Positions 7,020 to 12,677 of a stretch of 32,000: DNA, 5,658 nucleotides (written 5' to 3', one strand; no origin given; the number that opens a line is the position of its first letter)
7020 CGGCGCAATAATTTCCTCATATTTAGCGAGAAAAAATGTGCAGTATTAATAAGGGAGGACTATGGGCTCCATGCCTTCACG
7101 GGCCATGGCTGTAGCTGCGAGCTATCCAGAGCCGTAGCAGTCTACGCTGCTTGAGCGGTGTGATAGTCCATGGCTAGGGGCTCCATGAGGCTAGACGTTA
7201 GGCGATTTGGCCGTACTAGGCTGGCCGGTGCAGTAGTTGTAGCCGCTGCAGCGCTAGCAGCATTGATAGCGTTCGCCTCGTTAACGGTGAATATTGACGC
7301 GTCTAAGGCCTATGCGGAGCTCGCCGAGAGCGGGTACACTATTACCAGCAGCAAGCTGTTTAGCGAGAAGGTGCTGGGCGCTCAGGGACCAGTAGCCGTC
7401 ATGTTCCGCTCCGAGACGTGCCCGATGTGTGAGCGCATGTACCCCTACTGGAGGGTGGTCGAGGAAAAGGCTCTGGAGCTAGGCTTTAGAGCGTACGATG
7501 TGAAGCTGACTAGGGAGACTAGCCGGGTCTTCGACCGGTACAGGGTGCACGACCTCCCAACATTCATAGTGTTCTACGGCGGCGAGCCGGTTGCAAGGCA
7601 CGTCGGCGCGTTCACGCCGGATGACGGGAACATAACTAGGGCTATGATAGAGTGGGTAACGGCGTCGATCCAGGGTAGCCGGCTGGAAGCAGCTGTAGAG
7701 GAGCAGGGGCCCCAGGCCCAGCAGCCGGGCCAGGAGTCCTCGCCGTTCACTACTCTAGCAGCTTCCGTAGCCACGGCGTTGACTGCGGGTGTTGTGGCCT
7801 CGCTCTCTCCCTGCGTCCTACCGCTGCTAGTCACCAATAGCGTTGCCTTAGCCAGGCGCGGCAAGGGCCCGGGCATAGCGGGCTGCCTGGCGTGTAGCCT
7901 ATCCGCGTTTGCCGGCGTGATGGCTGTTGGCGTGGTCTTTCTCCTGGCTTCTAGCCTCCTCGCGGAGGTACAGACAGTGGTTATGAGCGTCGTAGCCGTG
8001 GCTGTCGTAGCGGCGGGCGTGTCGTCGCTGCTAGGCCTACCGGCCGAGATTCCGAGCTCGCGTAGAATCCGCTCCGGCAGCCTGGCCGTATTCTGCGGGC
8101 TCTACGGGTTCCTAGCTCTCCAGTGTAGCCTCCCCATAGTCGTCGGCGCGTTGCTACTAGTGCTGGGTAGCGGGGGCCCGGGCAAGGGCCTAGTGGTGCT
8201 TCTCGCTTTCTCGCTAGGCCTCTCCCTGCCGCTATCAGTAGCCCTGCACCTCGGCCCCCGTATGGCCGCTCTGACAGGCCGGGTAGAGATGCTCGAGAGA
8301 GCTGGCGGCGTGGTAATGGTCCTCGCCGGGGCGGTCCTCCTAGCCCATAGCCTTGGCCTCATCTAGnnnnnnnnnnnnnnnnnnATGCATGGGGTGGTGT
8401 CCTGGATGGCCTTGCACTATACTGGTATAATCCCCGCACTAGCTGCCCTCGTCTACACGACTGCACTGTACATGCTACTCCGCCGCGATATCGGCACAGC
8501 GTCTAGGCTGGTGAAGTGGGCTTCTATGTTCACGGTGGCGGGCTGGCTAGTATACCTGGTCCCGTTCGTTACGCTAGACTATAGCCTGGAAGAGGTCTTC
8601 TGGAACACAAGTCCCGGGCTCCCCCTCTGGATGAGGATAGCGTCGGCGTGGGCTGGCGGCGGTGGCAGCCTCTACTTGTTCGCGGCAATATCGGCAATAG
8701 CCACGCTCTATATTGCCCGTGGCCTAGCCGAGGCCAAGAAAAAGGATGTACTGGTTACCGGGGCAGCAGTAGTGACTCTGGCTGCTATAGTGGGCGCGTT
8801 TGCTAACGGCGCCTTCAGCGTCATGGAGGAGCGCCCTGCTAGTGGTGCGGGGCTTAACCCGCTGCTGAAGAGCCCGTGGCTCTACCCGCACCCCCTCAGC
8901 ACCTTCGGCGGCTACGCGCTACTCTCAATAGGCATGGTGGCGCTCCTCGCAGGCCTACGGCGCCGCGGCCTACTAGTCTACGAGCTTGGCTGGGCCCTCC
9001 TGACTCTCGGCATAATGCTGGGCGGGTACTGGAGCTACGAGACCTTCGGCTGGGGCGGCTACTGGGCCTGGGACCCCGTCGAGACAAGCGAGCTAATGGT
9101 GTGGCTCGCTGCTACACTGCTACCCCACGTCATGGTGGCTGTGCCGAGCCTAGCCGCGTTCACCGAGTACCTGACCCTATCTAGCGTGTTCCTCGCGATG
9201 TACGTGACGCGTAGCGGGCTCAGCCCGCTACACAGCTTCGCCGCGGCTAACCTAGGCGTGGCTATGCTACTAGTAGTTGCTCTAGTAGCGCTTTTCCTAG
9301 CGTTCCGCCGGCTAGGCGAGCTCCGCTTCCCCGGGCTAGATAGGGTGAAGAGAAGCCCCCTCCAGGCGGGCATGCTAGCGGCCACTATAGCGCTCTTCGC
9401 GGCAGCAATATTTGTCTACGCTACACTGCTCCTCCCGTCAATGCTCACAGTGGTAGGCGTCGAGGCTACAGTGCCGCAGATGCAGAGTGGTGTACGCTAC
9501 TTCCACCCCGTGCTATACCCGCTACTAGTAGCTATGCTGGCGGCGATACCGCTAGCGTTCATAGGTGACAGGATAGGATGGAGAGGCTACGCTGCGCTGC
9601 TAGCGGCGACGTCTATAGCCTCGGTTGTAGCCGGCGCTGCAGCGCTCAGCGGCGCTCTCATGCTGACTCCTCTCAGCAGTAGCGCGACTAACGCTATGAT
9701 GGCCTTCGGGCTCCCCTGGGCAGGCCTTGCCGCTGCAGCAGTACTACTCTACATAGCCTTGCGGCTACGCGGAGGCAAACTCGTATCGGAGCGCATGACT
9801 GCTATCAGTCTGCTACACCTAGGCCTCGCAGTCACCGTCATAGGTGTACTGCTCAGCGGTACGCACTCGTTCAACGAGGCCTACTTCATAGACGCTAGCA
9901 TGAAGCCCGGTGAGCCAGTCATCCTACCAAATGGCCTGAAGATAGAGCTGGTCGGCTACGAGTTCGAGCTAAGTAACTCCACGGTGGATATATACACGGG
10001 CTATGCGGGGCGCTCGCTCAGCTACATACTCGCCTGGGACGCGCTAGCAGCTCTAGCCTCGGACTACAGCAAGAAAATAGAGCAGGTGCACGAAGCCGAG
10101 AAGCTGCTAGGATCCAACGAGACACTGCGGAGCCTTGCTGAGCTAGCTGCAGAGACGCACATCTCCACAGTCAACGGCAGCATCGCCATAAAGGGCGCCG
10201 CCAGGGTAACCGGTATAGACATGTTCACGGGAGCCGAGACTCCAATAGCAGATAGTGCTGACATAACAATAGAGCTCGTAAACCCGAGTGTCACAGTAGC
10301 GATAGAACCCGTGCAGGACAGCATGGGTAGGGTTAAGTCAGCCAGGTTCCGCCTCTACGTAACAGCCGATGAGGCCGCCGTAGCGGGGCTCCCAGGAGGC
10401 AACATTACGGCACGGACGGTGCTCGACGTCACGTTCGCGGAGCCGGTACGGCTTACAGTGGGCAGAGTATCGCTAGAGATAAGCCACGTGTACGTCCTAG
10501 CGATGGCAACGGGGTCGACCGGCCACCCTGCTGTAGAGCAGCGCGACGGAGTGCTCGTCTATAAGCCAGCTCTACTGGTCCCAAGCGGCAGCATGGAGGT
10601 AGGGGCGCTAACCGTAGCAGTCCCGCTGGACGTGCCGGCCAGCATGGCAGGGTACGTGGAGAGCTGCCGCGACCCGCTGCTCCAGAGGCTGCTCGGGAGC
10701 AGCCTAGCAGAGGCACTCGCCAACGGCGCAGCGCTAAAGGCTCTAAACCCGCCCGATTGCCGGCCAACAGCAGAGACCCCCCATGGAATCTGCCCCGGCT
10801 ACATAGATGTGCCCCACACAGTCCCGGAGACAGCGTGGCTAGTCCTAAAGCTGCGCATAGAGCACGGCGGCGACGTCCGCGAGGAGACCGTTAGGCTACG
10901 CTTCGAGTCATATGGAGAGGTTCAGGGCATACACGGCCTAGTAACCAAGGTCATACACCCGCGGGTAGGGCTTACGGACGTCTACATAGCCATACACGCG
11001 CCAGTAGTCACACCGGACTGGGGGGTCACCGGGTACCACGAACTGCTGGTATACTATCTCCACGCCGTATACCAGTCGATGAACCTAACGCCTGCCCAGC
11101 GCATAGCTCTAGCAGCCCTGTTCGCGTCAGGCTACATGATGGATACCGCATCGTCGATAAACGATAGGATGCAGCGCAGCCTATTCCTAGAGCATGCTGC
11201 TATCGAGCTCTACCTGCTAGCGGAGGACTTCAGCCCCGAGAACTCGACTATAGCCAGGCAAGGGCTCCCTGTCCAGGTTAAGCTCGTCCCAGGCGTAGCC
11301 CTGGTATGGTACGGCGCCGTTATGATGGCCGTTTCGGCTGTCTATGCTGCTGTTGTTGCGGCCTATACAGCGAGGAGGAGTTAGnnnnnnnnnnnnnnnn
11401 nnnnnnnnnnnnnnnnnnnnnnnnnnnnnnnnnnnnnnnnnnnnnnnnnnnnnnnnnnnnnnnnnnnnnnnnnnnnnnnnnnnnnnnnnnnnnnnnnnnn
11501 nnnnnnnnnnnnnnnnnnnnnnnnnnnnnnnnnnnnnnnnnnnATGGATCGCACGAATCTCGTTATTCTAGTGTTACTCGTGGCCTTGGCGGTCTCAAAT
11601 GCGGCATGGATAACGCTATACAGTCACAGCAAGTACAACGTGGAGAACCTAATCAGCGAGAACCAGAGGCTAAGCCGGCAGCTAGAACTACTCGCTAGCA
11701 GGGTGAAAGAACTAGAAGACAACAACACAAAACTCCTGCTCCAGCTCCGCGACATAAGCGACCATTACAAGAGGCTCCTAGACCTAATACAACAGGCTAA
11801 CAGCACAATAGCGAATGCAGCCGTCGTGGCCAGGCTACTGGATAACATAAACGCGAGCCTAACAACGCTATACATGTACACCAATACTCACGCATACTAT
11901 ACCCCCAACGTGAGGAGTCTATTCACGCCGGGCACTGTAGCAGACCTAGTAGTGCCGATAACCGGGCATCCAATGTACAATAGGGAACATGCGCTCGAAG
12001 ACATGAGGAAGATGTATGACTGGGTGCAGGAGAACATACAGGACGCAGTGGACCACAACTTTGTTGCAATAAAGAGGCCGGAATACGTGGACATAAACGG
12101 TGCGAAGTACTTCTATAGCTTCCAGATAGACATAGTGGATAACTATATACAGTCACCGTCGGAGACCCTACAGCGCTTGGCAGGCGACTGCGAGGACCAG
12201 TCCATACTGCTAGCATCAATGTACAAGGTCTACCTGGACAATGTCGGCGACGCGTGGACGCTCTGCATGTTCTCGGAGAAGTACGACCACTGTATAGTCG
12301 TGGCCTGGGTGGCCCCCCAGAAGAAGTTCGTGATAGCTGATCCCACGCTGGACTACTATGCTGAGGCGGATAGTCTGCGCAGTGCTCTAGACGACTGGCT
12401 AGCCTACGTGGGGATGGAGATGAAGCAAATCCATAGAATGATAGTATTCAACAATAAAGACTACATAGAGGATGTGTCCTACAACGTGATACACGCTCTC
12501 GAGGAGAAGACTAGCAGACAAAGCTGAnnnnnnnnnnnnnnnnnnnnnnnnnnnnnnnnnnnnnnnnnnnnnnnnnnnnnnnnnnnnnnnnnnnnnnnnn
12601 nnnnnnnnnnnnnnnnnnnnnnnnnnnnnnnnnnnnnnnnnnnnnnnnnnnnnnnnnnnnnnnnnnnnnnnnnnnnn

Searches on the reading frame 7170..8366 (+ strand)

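Call 5: search_protein_families(library=pfam, proteins=[window:7170-8366:+], max_evalue=0.01)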
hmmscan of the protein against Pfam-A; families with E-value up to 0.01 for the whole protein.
window:7170-8366:+ (398 aa): 2 families
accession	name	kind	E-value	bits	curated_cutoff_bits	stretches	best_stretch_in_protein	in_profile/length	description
PF00085.26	Thioredoxin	-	1e-07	32.3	23.5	1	59-149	5-93/103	Thioredoxin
PF13098.12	Thioredoxin_2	-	1.3e-05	25.9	27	1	71-151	4-98/104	Thioredoxin-like domain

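Call 6: search_protein_families(library=ncbifam, proteins=[window:7170-8366:+], max_evalue=0.01)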
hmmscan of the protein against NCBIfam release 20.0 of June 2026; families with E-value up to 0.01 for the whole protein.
window:7170-8366:+ (398 aa): 5 families
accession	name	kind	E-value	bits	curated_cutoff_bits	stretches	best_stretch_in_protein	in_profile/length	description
NF045694.1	seleno_TsoB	exception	7.3e-07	27.6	805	1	161-382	148-372/572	rhodanese/DsbD fusion-like selenoprotein TsoB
TIGR01068.1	thioredoxin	equivalog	1.1e-05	25.5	96.8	1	61-149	3-89/101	thioredoxin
NF047697.1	ThioredTrxAClost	equivalog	2.3e-05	24.5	140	1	62-144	7-87/105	thioredoxin TrxA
NF008229.0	PRK10996.1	equivalog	0.001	18.8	125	1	55-148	35-126/141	thioredoxin TrxC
NF006898.0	PRK09381.1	equivalog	0.0017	18.7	138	1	63-149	12-96/109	thioredoxin TrxA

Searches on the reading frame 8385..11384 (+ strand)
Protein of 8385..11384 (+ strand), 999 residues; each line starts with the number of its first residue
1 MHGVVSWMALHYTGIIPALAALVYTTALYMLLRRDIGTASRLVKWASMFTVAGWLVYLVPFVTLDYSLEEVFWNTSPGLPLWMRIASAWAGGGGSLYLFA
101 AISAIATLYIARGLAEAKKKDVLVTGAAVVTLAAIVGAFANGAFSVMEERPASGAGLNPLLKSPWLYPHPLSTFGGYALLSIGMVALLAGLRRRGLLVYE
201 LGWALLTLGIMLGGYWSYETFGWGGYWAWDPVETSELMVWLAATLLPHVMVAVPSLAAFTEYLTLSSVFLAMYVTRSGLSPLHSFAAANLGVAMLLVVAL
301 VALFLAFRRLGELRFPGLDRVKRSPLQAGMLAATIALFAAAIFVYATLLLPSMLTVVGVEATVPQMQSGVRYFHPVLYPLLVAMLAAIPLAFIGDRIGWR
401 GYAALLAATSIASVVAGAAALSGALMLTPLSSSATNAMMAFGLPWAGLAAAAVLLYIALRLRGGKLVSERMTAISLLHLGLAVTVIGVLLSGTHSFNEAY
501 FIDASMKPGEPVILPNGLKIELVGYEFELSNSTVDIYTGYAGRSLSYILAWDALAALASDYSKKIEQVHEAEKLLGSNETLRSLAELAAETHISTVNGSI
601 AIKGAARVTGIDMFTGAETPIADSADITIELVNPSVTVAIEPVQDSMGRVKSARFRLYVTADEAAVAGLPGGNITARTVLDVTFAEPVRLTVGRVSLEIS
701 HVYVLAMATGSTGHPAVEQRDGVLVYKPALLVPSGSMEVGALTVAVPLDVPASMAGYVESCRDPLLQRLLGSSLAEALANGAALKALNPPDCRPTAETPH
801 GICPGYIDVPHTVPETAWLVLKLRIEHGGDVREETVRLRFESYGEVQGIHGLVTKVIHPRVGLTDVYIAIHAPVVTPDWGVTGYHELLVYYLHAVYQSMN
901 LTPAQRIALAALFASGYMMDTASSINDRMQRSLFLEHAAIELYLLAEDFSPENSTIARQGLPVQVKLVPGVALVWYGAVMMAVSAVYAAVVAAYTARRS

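Call 5: search_protein_families(library=pfam, proteins=[window:8385-11384:+], max_evalue=0.01)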
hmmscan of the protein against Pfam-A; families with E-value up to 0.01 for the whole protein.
window:8385-11384:+ (999 aa): 1 family
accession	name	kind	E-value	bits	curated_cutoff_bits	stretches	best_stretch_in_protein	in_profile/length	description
PF01578.25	Cytochrom_C_asm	-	4.1e-19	69.5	29.9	1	94-277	6-206/212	Cytochrome C assembly protein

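Call 6: search_protein_families(library=ncbifam, proteins=[window:8385-11384:+], max_evalue=0.01)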
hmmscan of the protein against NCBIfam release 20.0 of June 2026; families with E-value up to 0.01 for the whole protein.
window:8385-11384:+ (999 aa): 4 families
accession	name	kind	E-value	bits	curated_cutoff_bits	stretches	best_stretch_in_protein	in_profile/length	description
TIGR00353.1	nrfE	subfamily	8.5e-35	120.7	569.05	1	58-512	6-465/578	heme lyase CcmF/NrfE family subunit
TIGR03145.1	cyt_nit_nrfE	subfamily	1.5e-32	113.1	927.3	1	6-510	6-521/631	heme lyase NrfEFG subunit NrfE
NF007691.0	PRK10369.1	subfamily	4.5e-21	75.2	394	1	39-423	40-443/573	heme lyase NrfEFG subunit NrfE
TIGR03144.1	cytochr_II_ccsB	equivalog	2.3e-11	43.9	187.6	2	200-250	165-213/252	c-type cytochrome biogenesis protein CcsB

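Call 63: find_homologous_proteins(query=window:8385-11381:+, max_evalue=1e-10)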
Query window:8385-11381:+ (999 aa): 391 proteins with E <= 1e-10 among 8000 candidates; the best 120 are listed.
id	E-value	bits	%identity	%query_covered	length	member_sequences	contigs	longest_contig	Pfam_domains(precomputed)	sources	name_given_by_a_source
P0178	0.0e+0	2146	100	99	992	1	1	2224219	PF01578.26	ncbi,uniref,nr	ncbi:cytochrome c biogenesis protein CcsA [Pyrodictium abyssi]|uniref:Cytochrome c assembly protein 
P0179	0.0e+0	1765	81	99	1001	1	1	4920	PF01578.26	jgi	-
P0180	0.0e+0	1018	73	63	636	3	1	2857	PF16327.11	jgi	-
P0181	6.3e-297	1006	51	97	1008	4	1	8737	PF16327.11,PF01578.26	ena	-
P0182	2.0e-280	952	50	97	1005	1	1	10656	PF16327.11,PF01578.26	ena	-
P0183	1.1e-279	949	49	97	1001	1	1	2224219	PF16327.11,PF01578.26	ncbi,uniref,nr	ncbi:cytochrome c biogenesis protein CcsA [Pyrodictium abyssi]|uniref:Cytochrome c assembly protein 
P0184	2.0e-271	922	48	99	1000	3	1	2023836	PF16327.11,PF01578.26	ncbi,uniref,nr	ncbi:Cytochrome c biogenesis factor [Pyrodictium delaneyi]|uniref:Cytochrome c biogenesis factor n=1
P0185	6.9e-267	907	48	97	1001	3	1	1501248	PF16327.11,PF01578.26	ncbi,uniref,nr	ncbi:hypothetical protein CF15_02435 [Pyrodictium occultum]|uniref:Cytochrome c assembly protein dom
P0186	6.8e-265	900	45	98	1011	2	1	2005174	PF16327.11,PF01578.26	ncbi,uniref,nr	ncbi:hypothetical protein PYJP_05560 [Pyrofollis japonicus]|uniref:cytochrome c biogenesis protein C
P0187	2.7e-262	892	47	99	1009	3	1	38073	PF16327.11,PF01578.26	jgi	jgi:cytochrome c-type biogenesis protein CcmF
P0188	6.2e-262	890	48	99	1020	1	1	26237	PF01578.26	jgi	jgi:cytochrome c-type biogenesis protein CcmF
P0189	2.6e-261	888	48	94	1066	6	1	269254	PF16327.11,PF01578.26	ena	-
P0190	2.7e-261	888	48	96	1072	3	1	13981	PF16327.11,PF01578.26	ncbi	-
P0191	3.7e-261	888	48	96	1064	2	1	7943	PF16327.11,PF01578.26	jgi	-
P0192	7.0e-261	887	47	97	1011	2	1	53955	PF16327.11,PF01578.26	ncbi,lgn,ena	-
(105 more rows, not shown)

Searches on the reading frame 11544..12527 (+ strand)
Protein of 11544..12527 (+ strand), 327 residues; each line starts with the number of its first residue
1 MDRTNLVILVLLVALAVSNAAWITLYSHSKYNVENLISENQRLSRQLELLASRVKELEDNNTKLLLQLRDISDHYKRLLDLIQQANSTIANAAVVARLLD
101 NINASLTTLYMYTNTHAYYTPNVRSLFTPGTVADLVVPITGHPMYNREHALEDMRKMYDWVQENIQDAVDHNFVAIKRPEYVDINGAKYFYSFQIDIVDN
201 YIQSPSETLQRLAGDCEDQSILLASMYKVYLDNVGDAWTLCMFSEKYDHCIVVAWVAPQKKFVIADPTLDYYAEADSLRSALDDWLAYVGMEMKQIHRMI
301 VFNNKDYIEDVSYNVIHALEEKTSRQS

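Call 5: search_protein_families(library=pfam, proteins=[window:11544-12527:+], max_evalue=0.01)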
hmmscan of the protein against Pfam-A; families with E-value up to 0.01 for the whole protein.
window:11544-12527:+ (327 aa): 3 families
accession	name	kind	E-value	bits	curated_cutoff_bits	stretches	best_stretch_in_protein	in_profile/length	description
PF04473.18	DUF553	-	0.0066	16.3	20.5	0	152-227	17-75/140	Transglutaminase-like domain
PF11559.13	ADIP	-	0.007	16.9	34.3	0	29-91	64-126/151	Afadin- and alpha -actinin-Binding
PF06785.16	UPF0242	-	0.0094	16.5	33.5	0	29-79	88-138/194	Uncharacterised protein family (UPF0242) N-terminus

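Call 6: search_protein_families(library=ncbifam, proteins=[window:11544-12527:+], max_evalue=0.01)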
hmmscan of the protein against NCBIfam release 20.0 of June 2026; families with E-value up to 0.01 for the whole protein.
window:11544-12527:+ (327 aa): 2 families
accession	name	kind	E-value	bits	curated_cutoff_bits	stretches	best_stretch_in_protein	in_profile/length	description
TIGR02894.1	DNA_bind_RsfA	subfamily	8.6e-05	22.7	126.45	1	26-87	92-153/161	RsfA family transcriptional regulator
NF010535.0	PRK13923.1-3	equivalog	0.0032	17.3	257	1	34-90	123-179/193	sporulation-specific transcriptional regulator GerR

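Call 71: search_solved_structures(query=A4, max_evalue=1)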
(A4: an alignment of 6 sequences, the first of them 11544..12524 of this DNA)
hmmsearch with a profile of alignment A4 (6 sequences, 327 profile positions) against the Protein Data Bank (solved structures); distinct sequences matched with E-value up to 1: 20.
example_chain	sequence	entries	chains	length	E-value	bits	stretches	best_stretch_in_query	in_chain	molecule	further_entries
6mi3_A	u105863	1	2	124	0.00028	23.3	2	28-82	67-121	NF-kB ESSENTIAL MODULATOR,NF-kappa-B essential modulator,NF-kB ESSENTIAL MODULATOR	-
6mi4_A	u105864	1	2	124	0.00037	22.9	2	28-82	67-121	NF-kB ESSENTIAL MODULATOR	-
8qae_A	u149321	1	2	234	0.0047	19.2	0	32-91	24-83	sc-apCC-6-SLLA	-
4u65_E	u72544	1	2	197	0.0061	18.9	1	176-221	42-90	Putative cystine protease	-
9r1o_A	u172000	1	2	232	0.072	15.3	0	31-127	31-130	sc-apCC-6-DPH-NR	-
3a5t_A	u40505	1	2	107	0.14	14.5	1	37-84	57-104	Transcription factor MafG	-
5dol_A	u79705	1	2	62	0.21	13.8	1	34-82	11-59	Initiation-control protein YabA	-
1wdf_A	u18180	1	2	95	0.24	13.6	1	34-88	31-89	E2 glycoprotein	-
7x5e_A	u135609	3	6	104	0.26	13.5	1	37-82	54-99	Transcription factor MafG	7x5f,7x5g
3htk_B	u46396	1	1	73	0.33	13.2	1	50-112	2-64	Structural maintenance of chromosomes protein 5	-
1kql_A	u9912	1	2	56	0.33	13.2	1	32-79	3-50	Fusion Protein of and striated muscle alpha-tropomyosin and the GCN4 leucine zipper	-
9c7z_A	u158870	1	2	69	0.55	12.4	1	63-112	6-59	HALC3_919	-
5aps_A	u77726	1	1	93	0.64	12.2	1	32-82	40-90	GENERAL CONTROL PROTEIN GCN4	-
4fgo_A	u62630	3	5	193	0.64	12.2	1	197-222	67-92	Periplasmic protein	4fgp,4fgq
9r1j_A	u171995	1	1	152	0.68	12.1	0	24-94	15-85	sc-apCC-4-NR-1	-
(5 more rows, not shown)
